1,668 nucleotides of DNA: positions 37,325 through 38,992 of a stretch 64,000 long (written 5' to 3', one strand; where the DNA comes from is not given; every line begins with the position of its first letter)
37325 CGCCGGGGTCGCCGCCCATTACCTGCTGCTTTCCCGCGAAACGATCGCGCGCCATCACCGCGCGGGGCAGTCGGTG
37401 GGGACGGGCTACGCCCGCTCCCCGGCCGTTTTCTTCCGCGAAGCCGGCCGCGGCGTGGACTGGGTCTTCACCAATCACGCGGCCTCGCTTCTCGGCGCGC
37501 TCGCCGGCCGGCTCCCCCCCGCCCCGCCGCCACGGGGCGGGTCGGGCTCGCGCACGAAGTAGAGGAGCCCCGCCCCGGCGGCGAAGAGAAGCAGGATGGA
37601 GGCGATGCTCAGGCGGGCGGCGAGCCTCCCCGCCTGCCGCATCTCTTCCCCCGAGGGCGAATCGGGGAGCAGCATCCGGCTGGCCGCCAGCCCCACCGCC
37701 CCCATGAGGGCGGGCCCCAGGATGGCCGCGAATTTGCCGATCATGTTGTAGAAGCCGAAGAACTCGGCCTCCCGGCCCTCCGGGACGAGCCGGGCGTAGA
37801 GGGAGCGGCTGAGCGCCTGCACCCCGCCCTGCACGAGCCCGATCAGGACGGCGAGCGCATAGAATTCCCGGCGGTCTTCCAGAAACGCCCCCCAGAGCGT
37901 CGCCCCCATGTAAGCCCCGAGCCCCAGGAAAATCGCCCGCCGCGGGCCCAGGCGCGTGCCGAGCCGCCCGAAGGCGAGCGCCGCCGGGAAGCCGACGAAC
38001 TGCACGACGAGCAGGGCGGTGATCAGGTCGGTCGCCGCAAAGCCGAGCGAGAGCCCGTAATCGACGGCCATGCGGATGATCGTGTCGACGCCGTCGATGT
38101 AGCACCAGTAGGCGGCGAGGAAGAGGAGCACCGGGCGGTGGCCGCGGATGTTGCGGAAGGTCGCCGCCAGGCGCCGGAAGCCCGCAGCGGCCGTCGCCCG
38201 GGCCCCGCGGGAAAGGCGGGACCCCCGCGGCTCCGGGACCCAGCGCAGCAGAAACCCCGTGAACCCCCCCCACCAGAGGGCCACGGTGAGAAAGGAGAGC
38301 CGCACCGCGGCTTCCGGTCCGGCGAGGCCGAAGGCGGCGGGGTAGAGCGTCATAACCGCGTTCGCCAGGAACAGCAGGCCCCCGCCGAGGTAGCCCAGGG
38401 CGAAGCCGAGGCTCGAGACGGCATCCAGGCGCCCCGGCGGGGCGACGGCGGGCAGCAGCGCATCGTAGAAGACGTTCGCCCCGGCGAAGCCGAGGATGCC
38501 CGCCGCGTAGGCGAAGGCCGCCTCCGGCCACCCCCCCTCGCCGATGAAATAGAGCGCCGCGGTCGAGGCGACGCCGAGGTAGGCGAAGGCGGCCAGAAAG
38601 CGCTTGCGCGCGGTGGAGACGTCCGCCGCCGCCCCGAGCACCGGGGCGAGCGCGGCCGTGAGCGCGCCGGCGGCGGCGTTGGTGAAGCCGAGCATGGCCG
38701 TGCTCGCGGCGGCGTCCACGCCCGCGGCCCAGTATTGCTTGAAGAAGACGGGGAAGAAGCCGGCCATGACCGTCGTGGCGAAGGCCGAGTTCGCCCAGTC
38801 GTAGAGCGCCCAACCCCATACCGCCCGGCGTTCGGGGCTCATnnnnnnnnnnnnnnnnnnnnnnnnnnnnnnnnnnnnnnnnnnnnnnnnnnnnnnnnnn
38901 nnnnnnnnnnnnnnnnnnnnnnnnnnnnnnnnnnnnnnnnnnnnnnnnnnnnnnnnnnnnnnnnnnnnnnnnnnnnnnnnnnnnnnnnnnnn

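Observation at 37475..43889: PlsA/PlsR-type radical enzyme in an operon with a SagB-type flavoprotein and a UMF1 MFS transporter: candidate anaerobic ether-lipid module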

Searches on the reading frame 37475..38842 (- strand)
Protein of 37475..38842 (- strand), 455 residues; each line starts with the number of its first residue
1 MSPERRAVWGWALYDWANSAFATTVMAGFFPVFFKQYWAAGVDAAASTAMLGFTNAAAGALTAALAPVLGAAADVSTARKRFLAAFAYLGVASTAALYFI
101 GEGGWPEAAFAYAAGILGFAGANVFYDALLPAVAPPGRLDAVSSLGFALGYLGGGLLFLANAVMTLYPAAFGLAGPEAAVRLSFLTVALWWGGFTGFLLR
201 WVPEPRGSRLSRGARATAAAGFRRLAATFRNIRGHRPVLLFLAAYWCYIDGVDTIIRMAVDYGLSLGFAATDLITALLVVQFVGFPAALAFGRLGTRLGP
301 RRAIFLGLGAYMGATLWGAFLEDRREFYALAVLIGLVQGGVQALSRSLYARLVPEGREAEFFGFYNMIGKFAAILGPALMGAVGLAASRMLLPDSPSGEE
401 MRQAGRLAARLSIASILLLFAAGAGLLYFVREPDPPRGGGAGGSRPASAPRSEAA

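Call 6: search_protein_families(library=pfam, proteins=[window:37475-38842:-], max_evalue=0.01)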
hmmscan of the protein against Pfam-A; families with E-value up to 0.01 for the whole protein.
window:37475-38842:- (455 aa): 2 families
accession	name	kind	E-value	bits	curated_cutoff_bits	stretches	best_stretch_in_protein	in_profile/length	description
PF11700.14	ATG22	-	9.5e-60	203.1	24.1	2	47-383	69-444/482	Vacuole effluxer Atg22 like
PF07690.21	MFS_1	-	5.5e-23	81.9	33.4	2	20-377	9-347/347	Major Facilitator Superfamily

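Call 7: search_protein_families(library=ncbifam, proteins=[window:37475-38842:-], max_evalue=0.001)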
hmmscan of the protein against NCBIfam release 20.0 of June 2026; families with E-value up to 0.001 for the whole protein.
window:37475-38842:- (455 aa): 1 family
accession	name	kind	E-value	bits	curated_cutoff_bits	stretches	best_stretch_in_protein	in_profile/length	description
TIGR00895.1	2A0115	subfamily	1.5e-07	30.7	418.55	1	266-382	280-396/398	aromatic acid/H+ symport family MFS transporter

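Call 53: search_solved_structures(query=window:37475-38842:-, max_evalue=1)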
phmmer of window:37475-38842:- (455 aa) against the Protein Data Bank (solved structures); distinct sequences matched with E-value up to 1: 0.

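Call 54: find_homologous_proteins(query=window:37475-38842:-, max_evalue=1e-20)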
Query window:37475-38842:- (455 aa): 8000 proteins with E <= 1e-20 among 8000 candidates; the best 120 are listed.
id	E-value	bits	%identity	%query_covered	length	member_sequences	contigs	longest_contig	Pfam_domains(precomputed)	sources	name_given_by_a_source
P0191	2.4e-284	961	100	100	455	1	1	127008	PF07690.22,PF11700.15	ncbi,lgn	ncbi:MAG: MFS transporter [Desulfobacterales bacterium]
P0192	3.6e-232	789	84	97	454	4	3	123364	PF07690.22,PF11700.15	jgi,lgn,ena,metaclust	metaclust:\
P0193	1.4e-229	781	83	99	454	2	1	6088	PF07690.22,PF11700.15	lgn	-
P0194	4.1e-189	648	68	96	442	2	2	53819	PF13347.13,PF07690.22,PF11700.15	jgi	jgi:UMF1 family MFS transporter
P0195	9.0e-189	646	68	96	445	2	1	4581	PF07690.22,PF11700.15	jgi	jgi:MFS transporter, UMF1 family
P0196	1.5e-188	646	68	96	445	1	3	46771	PF07690.22,PF11700.15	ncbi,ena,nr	ncbi:MAG: MFS transporter [Desulfobacterales bacterium]|nr:MFS transporter [Desulfobacterales bacter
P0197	2.6e-188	645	68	96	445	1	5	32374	PF07690.22,PF11700.15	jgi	jgi:UMF1 family MFS transporter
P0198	1.3e-187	643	68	96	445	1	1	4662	PF07690.22,PF11700.15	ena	-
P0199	1.6e-187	642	68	96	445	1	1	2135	PF07690.22,PF11700.15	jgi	jgi:UMF1 family MFS transporter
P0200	1.3e-186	639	67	96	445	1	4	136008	PF07690.22,PF11700.15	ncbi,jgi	jgi:UMF1 family MFS transporter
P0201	1.4e-186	639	68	96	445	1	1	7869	PF07690.22,PF11700.15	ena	-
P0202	1.4e-185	636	68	96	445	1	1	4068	PF07690.22,PF11700.15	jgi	-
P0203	1.5e-185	636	68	96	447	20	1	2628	PF07690.22,PF11700.15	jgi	-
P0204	2.1e-185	635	69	90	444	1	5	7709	PF07690.22,PF11700.15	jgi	jgi:MFS transporter, UMF1 family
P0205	3.7e-185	635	67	96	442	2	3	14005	PF07690.22,PF11700.15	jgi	jgi:UMF1 family MFS transporter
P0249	1.9e-177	609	64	97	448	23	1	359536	PF07690.22,PF11700.15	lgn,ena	-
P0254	1.8e-176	606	64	96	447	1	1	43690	PF07690.22,PF11700.15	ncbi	-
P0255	1.9e-176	606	66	96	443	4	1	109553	PF07690.22,PF11700.15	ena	-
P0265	1.1e-174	600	64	96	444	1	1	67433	PF07690.22,PF11700.15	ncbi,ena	-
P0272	2.1e-173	596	63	95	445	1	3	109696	PF07690.22,PF11700.15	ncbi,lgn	-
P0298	2.4e-171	589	62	95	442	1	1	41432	PF07690.22,PF11700.15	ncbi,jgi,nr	ncbi:MAG: MFS transporter [Deltaproteobacteria bacterium]|nr:MFS transporter [Deltaproteobacteria ba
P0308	7.7e-171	587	62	95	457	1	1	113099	PF07690.22,PF11700.15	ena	-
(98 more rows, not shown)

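Call 55: find_encoding_contigs(protein=P0200, flank=8000, max_places=1)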
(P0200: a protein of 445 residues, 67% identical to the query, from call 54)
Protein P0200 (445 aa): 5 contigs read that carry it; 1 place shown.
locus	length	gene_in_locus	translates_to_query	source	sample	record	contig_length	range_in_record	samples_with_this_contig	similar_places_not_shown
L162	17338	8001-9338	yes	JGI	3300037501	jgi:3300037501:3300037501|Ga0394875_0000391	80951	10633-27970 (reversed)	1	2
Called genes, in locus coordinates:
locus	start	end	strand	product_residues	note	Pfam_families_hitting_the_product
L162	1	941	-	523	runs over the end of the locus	PF03023:MurJ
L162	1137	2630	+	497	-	PF01066:CDP-OH_P_transf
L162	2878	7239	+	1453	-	PF01869:BcrAD_BadFG, PF09989:DUF2229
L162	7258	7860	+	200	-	PF00881:Nitroreductase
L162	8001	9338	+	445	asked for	PF11700:ATG22 (weak), PF07690:MFS_1, PF11700:ATG22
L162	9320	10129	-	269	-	PF03009:GDPD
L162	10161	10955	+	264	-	PF01261:AP_endonuc_2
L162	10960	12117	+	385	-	PF01266:DAO (weak), PF01494:FAD_binding_3, PF01946:Thi4 (weak), PF05834:Lycopene_cycl (faint), PF07992:Pyr_redox_2 (faint), PF12831:FAD_oxidored (weak)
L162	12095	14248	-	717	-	PF07244:POTRA, PF01103:Omp85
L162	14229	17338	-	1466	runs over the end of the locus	PF13116:YhdP (faint), PF27051:TamB_N (faint), PF04357:TamB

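Call 56: find_encoding_contigs(protein=P0249, flank=8000, max_places=1)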
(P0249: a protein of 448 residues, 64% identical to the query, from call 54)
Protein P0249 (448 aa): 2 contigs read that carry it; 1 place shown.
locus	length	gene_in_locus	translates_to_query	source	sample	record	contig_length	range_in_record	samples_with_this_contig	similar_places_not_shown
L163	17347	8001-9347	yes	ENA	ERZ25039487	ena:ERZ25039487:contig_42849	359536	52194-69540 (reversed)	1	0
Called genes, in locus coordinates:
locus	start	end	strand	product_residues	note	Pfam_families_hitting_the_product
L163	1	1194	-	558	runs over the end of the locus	PF03023:MurJ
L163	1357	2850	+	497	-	PF01066:CDP-OH_P_transf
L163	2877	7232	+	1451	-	PF01869:BcrAD_BadFG, PF02782:FGGY_C (faint), PF01869:BcrAD_BadFG, PF09989:DUF2229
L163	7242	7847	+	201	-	PF00881:Nitroreductase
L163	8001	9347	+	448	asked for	PF07690:MFS_1, PF11700:ATG22, PF07690:MFS_1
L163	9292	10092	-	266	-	PF03009:GDPD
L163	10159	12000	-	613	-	PF02310:B12-binding, PF04055:Radical_SAM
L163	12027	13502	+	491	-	PF00586:AIRS, PF02769:AIRS_C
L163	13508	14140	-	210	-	PF00440:TetR_N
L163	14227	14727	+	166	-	PF04073:tRNA_edit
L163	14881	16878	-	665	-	PF23161:HTH_RNase_II, PF00773:RNB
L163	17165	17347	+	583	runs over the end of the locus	PF00664:ABC_membrane, PF00005:ABC_tran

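Call 57: find_encoding_contigs(protein=P0272, flank=8000, max_places=1)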
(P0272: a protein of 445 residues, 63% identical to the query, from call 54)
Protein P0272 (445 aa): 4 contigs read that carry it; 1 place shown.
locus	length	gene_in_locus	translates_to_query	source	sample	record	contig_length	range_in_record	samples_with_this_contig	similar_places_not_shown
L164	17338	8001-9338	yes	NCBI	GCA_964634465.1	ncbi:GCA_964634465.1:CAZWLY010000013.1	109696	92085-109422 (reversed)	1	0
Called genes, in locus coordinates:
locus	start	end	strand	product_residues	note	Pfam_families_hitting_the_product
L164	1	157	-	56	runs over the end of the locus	-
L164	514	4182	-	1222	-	PF00989:PAS, PF08448:PAS_4, PF13426:PAS_9, PF08447:PAS_3, PF00989:PAS, PF13188:PAS_8, PF08447:PAS_3, PF08448:PAS_4, +7 more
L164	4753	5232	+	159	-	PF03975:CheD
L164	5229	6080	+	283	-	PF08668:HDOD, PF01966:HD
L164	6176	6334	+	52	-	-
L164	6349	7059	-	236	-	-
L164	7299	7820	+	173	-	PF03168:LEA_2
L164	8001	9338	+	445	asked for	PF07690:MFS_1 (weak), PF11700:ATG22, PF07690:MFS_1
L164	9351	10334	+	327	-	PF00882:Zn_dep_PLPC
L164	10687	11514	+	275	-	PF13176:TPR_7 (faint), PF07719:TPR_2 (faint), PF13181:TPR_8 (faint), PF13428:TPR_14 (faint), PF00515:TPR_1 (faint), PF13414:TPR_11 (faint), PF14559:TPR_19 (weak), PF13424:TPR_12 (weak), +2 more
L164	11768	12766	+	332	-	PF00037:Fer4 (weak), PF12797:Fer4_2 (faint), PF12837:Fer4_6 (faint), PF13187:Fer4_9, PF14697:Fer4_21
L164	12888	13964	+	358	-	PF06050:HGD-D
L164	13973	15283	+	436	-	PF06050:HGD-D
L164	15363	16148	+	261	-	PF01869:BcrAD_BadFG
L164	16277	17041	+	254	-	-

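Call 58: find_encoding_contigs(protein=P0308, flank=8000, max_places=1)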
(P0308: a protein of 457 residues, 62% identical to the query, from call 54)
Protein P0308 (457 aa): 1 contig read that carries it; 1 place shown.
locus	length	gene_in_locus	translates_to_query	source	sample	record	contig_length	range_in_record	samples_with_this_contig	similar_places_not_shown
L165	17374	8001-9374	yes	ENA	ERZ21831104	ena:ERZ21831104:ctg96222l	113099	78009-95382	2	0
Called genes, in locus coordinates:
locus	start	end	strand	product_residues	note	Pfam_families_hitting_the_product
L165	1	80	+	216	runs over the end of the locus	-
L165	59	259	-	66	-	-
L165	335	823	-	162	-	-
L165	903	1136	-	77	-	PF14451:Ub-Mut7C, PF02597:ThiS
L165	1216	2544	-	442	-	PF00202:Aminotran_3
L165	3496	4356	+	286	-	PF13462:Thioredoxin_4, PF01323:DSBA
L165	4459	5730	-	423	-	-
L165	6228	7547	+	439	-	-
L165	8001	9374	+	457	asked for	PF11700:ATG22 (weak), PF07690:MFS_1, PF11700:ATG22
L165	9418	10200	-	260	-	PF03009:GDPD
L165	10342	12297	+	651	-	PF01839:FG-GAP (faint), PF14783:BBS2_Mid (faint), PF13517:FG-GAP_3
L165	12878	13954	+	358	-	PF08735:DUF1786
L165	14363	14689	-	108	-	PF10719:ComFB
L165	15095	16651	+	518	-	PF00343:Phosphorylase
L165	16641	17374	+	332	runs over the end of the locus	PF00343:Phosphorylase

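Call 59: find_encoding_contigs(protein=P0255, flank=8000, max_places=1)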
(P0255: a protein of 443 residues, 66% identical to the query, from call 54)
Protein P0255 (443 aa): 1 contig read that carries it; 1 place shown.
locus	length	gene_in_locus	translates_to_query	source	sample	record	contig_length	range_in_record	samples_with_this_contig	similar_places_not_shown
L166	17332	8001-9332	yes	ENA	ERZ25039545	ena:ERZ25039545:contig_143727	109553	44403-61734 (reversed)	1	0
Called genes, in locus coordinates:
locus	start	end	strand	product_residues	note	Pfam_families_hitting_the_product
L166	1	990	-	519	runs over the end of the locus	PF03023:MurJ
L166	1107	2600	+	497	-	PF01066:CDP-OH_P_transf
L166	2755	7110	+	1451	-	PF01869:BcrAD_BadFG, PF09989:DUF2229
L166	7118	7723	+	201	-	PF00881:Nitroreductase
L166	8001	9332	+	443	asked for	PF07690:MFS_1, PF11700:ATG22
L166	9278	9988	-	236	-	PF03009:GDPD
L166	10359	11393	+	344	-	PF03364:Polyketide_cyc, PF10604:Polyketide_cyc2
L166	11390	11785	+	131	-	PF08240:ADH_N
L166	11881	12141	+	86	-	-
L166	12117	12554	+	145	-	PF00107:ADH_zinc_N (faint)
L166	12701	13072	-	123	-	-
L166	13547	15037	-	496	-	PF22085:NorB_cytochrome_c-like, PF00115:COX1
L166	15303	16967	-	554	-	PF02310:B12-binding, PF04055:Radical_SAM, PF13432:TPR_16 (faint), PF14559:TPR_19 (faint)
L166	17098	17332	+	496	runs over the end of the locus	PF00586:AIRS, PF02769:AIRS_C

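Call 60: find_encoding_contigs(protein=P0265, flank=8000, max_places=1)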
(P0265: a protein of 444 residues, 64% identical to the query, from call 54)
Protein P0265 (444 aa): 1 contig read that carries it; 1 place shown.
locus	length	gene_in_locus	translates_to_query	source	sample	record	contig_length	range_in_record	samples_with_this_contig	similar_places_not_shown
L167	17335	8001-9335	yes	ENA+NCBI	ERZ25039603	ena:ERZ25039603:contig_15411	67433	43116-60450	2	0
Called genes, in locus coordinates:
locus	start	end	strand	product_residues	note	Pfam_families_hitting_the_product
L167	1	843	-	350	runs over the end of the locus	PF01554:MatE (faint), PF03023:MurJ, PF13440:Polysacc_synt_3 (weak)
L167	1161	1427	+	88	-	-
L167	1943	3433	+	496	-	PF01066:CDP-OH_P_transf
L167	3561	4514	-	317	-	-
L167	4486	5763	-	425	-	-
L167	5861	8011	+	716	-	PF09989:DUF2229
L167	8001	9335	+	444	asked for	PF11700:ATG22, PF07690:MFS_1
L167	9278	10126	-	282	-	PF03009:GDPD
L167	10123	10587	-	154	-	-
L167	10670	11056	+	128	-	PF01261:AP_endonuc_2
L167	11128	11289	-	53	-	-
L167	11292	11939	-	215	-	PF13428:TPR_14 (faint), PF07719:TPR_2 (faint), PF14559:TPR_19 (faint), PF13432:TPR_16 (weak)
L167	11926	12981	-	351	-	PF02310:B12-binding, PF04055:Radical_SAM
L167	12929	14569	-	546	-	-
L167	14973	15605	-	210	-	PF00440:TetR_N, PF17932:TetR_C_24 (weak)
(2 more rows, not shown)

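Call 61: find_encoding_contigs(protein=P0298, flank=8000, max_places=1)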
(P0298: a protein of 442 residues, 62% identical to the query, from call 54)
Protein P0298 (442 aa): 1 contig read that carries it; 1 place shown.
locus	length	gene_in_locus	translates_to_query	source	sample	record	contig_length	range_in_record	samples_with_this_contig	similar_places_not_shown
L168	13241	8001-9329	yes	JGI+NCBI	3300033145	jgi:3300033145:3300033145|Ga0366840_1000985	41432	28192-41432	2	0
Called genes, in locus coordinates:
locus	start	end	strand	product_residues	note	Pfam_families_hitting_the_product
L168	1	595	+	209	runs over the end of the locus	PF00149:Metallophos, PF12850:Metallophos_2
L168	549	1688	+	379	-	PF02195:ParB_N (weak), PF01037:AsnC_trans_reg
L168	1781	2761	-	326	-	PF00892:EamA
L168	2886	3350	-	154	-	PF00571:CBS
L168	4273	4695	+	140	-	PF13211:DUF4019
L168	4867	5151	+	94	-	PF09957:VapB_antitoxin (weak)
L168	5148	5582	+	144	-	PF01850:PIN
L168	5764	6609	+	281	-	PF01678:DAP_epimerase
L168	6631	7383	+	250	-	PF00149:Metallophos, PF12850:Metallophos_2 (faint)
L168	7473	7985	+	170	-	PF00293:NUDIX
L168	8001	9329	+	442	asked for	PF11700:ATG22, PF07690:MFS_1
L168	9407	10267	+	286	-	PF00037:Fer4 (faint), PF12838:Fer4_7, PF13187:Fer4_9 (weak), PF14697:Fer4_21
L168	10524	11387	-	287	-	PF02588:YitT_membrane, PF10035:DUF2179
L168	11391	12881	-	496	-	PF00070:Pyr_redox (faint), PF00890:FAD_binding_2 (weak), PF01266:DAO, PF01494:FAD_binding_3 (faint), PF07992:Pyr_redox_2 (faint), PF12831:FAD_oxidored (weak), PF13450:NAD_binding_8, PF01593:Amino_oxidase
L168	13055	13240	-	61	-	?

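Call 62: find_encoding_contigs(protein=P0254, flank=8000, max_places=1)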
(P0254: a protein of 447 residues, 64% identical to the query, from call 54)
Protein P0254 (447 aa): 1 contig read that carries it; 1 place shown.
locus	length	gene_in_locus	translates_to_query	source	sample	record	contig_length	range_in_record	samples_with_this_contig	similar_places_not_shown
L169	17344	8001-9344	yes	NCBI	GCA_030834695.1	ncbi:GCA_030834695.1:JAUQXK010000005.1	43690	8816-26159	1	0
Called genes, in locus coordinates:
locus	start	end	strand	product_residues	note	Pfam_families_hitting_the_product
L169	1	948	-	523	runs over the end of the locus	PF03023:MurJ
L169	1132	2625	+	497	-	PF01066:CDP-OH_P_transf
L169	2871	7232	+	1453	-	PF01869:BcrAD_BadFG, PF09989:DUF2229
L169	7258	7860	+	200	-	PF00881:Nitroreductase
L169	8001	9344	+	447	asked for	PF07690:MFS_1, PF11700:ATG22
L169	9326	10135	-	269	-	PF03009:GDPD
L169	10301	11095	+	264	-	PF01261:AP_endonuc_2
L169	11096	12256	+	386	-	PF01266:DAO (faint), PF01494:FAD_binding_3, PF01946:Thi4 (faint), PF05834:Lycopene_cycl (faint), PF12831:FAD_oxidored (weak)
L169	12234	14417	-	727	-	PF07244:POTRA, PF01103:Omp85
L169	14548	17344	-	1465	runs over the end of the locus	PF27051:TamB_N (faint), PF04357:TamB (weak), PF13116:YhdP (weak), PF04357:TamB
